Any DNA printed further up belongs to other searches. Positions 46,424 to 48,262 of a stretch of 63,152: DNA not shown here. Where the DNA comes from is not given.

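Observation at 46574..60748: Three B12-binding radical-SAM paralogs in a genome type not expected to make cobalamin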

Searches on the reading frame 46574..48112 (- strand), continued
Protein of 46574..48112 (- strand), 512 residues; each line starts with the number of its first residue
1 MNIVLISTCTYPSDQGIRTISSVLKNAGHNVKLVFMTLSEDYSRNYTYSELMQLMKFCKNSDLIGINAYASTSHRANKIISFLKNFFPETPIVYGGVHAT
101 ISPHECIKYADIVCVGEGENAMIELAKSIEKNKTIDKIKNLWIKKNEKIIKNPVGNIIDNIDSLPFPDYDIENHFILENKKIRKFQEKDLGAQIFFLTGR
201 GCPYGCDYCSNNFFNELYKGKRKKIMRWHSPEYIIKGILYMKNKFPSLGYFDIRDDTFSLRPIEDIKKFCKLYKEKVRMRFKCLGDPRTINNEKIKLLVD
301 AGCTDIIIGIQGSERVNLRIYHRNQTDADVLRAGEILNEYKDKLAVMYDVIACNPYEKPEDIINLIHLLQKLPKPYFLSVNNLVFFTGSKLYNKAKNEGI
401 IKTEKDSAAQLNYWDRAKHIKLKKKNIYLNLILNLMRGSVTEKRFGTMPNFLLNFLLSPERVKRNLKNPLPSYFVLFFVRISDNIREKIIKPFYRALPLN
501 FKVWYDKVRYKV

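Call 36: find_related_loci(query=window:46574-48112:-, collection=genome_contigs, flank=8000)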
Query window:46574-48112:- (512 aa) in genome_contigs; peptide patterns used: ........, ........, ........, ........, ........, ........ (x = any residue, [..] = any of these).
98 stretches matched a pattern; 20 encode a relative of the query (tblastn E <= 1e-3); 20 distinct loci.
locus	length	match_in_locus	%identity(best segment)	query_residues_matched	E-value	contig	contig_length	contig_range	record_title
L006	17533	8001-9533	76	1-512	0e+0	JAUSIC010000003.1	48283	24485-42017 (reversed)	MAG: Nanoarchaeota archaeon isolate E14_metabat.bin.221 E14_k141_1412572, whole genome shotgun sequence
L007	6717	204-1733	76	4-512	0e+0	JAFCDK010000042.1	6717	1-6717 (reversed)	Candidatus Pacearchaeota archaeon isolate Meg19_1012_Bin_451 Meg19_1012_Bin_451_scaffold_78436, whole genome shotgun seq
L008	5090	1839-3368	76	1-512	0e+0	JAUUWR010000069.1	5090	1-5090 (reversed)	MAG: bacterium isolate CSMAG_44 CSMAG_44_k141_2863664_length_5090_cov_6.0000, whole genome shotgun sequence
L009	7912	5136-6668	74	1-512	0e+0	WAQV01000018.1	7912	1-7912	MAG: Candidatus Pacearchaeota archaeon isolate S146_159_esom k151_263162, whole genome shotgun sequence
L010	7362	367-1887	74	5-512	0e+0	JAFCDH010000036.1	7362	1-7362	Candidatus Pacearchaeota archaeon isolate Meg19_1012_Bin_410 Meg19_1012_Bin_410_scaffold_40810, whole genome shotgun seq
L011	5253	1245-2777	75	1-512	0e+0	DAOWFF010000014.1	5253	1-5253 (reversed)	MAG TPA_asm: archaeon isolate CSMAG_1958 CSMAG_1958_k141_3072455_length_5253_cov_8.0000, whole genome shotgun sequence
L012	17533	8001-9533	73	1-512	0e+0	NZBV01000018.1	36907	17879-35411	MAG: Candidatus Pacearchaeota archaeon isolate ARS1301 MHASMcontig_660248, whole genome shotgun sequence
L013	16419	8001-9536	72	1-512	0e+0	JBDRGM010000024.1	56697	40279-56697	MAG: archaeon isolate MEGAHIT-group-1.433 k141_2030152, whole genome shotgun sequence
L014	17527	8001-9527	71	1-510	0e+0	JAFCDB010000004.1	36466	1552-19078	Candidatus Pacearchaeota archaeon isolate Meg19_1012_Bin_278 Meg19_1012_Bin_278_scaffold_1810, whole genome shotgun sequ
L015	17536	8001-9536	72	1-512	0e+0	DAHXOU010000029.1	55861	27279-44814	MAG TPA_asm: Nanoarchaeota archaeon isolate clean1862 k141_41494, whole genome shotgun sequence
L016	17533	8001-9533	71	1-512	0e+0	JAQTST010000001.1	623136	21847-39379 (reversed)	MAG: Candidatus Nanoarchaeia archaeon isolate STB_23 NODE_19_length_623136_cov_7.985893_Sandtown_B, whole genome shotgun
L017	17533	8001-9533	72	1-512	0e+0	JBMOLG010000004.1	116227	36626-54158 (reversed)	MAG: Nanoarchaeota archaeon isolate Betzabe_MAG018 MAG018_4, whole genome shotgun sequence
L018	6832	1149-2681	71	1-512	0e+0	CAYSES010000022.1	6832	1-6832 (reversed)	MAG TPA_asm: Candidatus Woesearchaeota archaeon isolate binchicken_co150_92 genome assembly, contig: NODE_30578_length_6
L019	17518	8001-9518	71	4-512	0e+0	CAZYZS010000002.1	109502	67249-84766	MAG TPA_asm: Candidatus Woesearchaeota archaeon isolate binchicken_co234_229 genome assembly, contig: NODE_27_length_109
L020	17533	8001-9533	69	1-511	0e+0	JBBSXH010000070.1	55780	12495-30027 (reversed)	MAG: Nanoarchaeota archaeon isolate H32-bin021_1 H32_bin021_1_000000000070, whole genome shotgun sequence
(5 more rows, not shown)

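Call 58: search_protein_representatives(protein=window:46574-48112:-)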
Query: 512 residues. Proteins with E-value up to 0.001 (for the whole library): 27319; up to 1e-10: 14123; up to 1e-30: 1764. The best 150 are listed.
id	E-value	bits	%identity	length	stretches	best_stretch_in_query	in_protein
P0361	6.2e-179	612.3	55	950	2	206-512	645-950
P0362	7.1e-161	552.8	51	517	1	1-511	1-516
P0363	5.2e-140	483.9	56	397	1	1-395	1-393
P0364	1.8e-114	399.7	43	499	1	2-462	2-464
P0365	1.8e-112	393.1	43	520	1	1-464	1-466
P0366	4.6e-112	391.7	42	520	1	15-463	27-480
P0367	1.8e-102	360.1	41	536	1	1-495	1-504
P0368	1.3e-101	357.3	43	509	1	3-459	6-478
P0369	3.2e-99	349.4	37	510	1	1-490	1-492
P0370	1.4e-98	347.2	56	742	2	1-210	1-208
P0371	4.3e-97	342.4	39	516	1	1-494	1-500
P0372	1.7e-96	340.4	38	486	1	2-462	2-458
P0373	7.1e-96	338.3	40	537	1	3-461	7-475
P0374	1.2e-95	337.5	38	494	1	5-470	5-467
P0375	4.7e-95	335.6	41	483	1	20-463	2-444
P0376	1.8e-94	333.7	39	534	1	1-463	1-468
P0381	2.3e-91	323.4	40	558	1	3-463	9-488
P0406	9.1e-78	278.6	33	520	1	15-498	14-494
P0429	1.0e-73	265.2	38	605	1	3-446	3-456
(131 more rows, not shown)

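Call 59: list_cluster_members(proteins=[P0362, P0364, P0365, P0367, P0369, P0372, P0376, P0381, P0406, P0429])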
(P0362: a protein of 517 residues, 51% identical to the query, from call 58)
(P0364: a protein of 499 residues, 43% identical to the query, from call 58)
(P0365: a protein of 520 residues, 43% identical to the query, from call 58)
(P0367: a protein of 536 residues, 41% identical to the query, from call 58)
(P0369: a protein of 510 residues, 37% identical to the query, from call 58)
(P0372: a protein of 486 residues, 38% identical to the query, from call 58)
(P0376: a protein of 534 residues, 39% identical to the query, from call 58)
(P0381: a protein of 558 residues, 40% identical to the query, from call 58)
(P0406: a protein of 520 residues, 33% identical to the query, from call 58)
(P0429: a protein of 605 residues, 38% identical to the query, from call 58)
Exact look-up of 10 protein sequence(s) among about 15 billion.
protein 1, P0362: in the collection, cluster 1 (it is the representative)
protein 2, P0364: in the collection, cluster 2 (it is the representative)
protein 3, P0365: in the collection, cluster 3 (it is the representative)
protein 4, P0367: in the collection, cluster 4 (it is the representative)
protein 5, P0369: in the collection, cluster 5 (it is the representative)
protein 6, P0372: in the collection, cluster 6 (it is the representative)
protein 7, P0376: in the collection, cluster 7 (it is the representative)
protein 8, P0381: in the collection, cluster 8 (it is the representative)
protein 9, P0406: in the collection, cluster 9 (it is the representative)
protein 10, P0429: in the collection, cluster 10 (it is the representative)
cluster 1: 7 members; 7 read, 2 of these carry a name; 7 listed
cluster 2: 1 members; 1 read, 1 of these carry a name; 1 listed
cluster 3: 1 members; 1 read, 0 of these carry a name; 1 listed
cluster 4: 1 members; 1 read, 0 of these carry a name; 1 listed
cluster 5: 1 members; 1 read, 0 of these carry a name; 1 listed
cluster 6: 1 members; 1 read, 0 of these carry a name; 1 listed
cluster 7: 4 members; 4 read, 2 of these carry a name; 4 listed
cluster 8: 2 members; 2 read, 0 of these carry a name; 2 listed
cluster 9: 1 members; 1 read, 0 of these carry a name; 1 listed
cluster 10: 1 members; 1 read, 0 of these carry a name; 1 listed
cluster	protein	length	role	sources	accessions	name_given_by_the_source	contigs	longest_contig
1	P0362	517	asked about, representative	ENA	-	-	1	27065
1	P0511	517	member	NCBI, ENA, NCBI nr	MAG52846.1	MAG: hypothetical protein CMH62_02690 [Nanoarchaeota archaeon] | hypothetical protein [Nanoarchaeota archaeon]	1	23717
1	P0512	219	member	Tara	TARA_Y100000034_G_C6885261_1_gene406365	strand:- start:1587 stop:2246 length:660 start_codon:yes stop_codon:yes gene_type:complete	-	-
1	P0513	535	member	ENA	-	-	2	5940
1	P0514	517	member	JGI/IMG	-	-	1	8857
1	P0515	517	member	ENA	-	-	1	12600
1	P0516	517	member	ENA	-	-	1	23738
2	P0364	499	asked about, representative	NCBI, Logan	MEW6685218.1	MAG: radical SAM protein [Candidatus Edwardsbacteria bacterium]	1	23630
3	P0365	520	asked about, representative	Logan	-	-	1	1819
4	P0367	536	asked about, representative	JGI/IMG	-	-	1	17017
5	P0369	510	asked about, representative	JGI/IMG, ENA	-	-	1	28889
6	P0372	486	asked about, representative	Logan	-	-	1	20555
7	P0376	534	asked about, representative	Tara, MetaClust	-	strand:- start:2981 stop:4585 length:1605 start_codon:yes stop_codon:yes ... | TARA_037_MES_0.1-0.22_scaffold56739_1_gene52059 COG1032 ""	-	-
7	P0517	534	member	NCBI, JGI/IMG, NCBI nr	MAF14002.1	MAG: hypothetical protein CMI53_03870 [Parcubacteria group bacterium] | radical SAM superfamily enzyme YgiQ (UPF0313 family) | hypothetical protein [Parcubacteria group bacterium]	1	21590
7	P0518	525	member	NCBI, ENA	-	-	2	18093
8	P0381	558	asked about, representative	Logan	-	-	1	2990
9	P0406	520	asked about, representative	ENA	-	-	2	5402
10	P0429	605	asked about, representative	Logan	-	-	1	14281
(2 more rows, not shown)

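Call 68: predict_structure(alignment_id=A4)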
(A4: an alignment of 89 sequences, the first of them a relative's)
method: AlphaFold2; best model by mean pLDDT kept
length: 512 residues; sequences in the alignment: 89
mean_pLDDT: 93.0   pTM: 0.90
mean pLDDT of the five models: 93.0, 92.9, 91.7, 91.0, 90.3
residues with pLDDT >= 90: 403; 70-90: 103; 50-70: 6; < 50: 0
segments of 3 or more residues with pLDDT < 50: none
pLDDT, mean of each block of 10 residues (from residue 1): 90 82 98 89 87 97 94 91 97 95 94 97 98 97 95 96 94 92 91 90 86 91 94 97 92 91 97 96 95 98 95 91 93 98 95 94 98 96 87 92 84 88 95 96 95 97 96 96 89 87 86 67
secondary structure, 60 per line:
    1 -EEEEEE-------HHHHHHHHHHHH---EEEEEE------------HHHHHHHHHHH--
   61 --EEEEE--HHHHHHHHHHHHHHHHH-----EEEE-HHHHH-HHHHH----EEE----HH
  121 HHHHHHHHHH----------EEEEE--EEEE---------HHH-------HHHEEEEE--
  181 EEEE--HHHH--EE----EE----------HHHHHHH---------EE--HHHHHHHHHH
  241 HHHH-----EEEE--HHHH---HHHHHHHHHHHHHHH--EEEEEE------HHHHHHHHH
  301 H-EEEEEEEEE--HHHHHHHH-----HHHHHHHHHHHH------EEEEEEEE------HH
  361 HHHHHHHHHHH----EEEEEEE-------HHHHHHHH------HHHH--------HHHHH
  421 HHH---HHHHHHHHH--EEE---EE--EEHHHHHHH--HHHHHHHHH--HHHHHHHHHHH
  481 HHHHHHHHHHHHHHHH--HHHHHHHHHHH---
elements in order: E2-7 H15-26 E30-35 H48-58 E63-67 H70-86 E92-95 H97-101 H103-107 E112-114 H119-130 E141-145 E148-151 E174-178 E181-184 H187-190 H211-217 H231-244 E250-253 H256-259 H263-277 E280-285 H292-301 E303-311 H314-321 H327-338 E345-352 H359-371 E376-382 H390-397 H404-407 H416-423 H427-435 E438-440 H450-456 H459-467 H470-496 H499-509

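Call 72: fold_search(model_id=the predicted structure, library=pdb)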
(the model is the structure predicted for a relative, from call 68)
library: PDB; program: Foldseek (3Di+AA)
matches with E <= 10: 1836; with E <= 0.001: 79
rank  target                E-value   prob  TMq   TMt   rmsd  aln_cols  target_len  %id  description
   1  6wte_A                2.0e-19  1.00  0.57  0.52   6.8       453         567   15  Structure of radical S-adenosylmethionine methyltransferase, TsrM, from Kitasatospora setae with cobalamin and [4Fe-4S (released 2020-12-23)
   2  6wte_B                4.0e-19  1.00  0.58  0.56   5.6       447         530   15  Structure of radical S-adenosylmethionine methyltransferase, TsrM, from Kitasatospora setae with cobalamin and [4Fe-4S (released 2020-12-23)
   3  6wtf_B                1.4e-18  1.00  0.59  0.57   5.4       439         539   15  Structure of radical S-adenosylmethionine methyltransferase, TsrM, from Kitasatospora setae with tryptophan substrate  (released 2020-12-23)
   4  9ccb                  1.6e-18  1.00  0.57  0.69   7.8       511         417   17  X-ray crystal structure of methyl-coenzyme M reductase glutamine methylase (MgmA) from Methanothermobacter marburgensis  (released 2025-01-01)
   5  6wtf_A                1.9e-18  1.00  0.60  0.57   5.3       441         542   14  Structure of radical S-adenosylmethionine methyltransferase, TsrM, from Kitasatospora setae with tryptophan substrate  (released 2020-12-23)
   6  9n1c                  2.1e-17  1.00  0.61  0.51  10.3       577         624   14  Crystal structure of CysS from Corallococcus sp. CA054B with 5'-deoxyadenosine, methionine, and pantetheinylated 3-ethox (released 2026-01-28)
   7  9n1b                  3.1e-17  1.00  0.62  0.52  10.5       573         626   13  Crystal structure of CysS from Corallococcus sp. CA054B with 5'-deoxyadenosine, methionine, and pantetheinylated 3-metho (released 2026-01-28)
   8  9n1d                  7.1e-17  1.00  0.59  0.49  10.4       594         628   13  Crystal structure of CysS from Corallococcus sp. CA054B with 5'-deoxyadenosine and methionine bound (released 2026-01-28)
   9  5ul2                  1.7e-16  1.00  0.61  0.45  10.0       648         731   14  Structure of Apo, SeMet-labeled Cobalamin-dependent S-adenosylmethionine radical enzyme OxsB (released 2017-04-19)
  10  7kdx_A                2.1e-16  1.00  0.61  0.49   8.5       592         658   13  Crystal structure of Streptomyces tokunonesis TokK with hydroxycobalamin, 5'-deoxyadenosine, and methionine (released 2022-01-12)
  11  5ul4                  2.2e-16  1.00  0.61  0.45   9.9       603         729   14  Structure of Cobalamin-dependent S-adenosylmethionine radical enzyme OxsB with aqua-cobalamin and S-adenosylmethionine b (released 2017-04-19)
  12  7kdx_B                4.1e-16  1.00  0.63  0.50   8.5       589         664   13  Crystal structure of Streptomyces tokunonesis TokK with hydroxycobalamin, 5'-deoxyadenosine, and methionine (released 2022-01-12)
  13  5ul3                  4.8e-16  1.00  0.63  0.46   9.3       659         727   13  Structure of Cobalamin-dependent S-adenosylmethionine radical enzyme OxsB with aqua-cobalamin bound (released 2017-04-19)
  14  7kdy_A                6.1e-16  1.00  0.63  0.51   8.7       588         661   13  Crystal structure of Streptomyces tokunonesis TokK with hydroxycobalamin, 5'-deoxyadenosine, methionine, and (2R)-pant (released 2022-01-12)
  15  7kdy_B                1.6e-15  1.00  0.60  0.47   6.8       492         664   14  Crystal structure of Streptomyces tokunonesis TokK with hydroxycobalamin, 5'-deoxyadenosine, methionine, and (2R)-pant (released 2022-01-12)
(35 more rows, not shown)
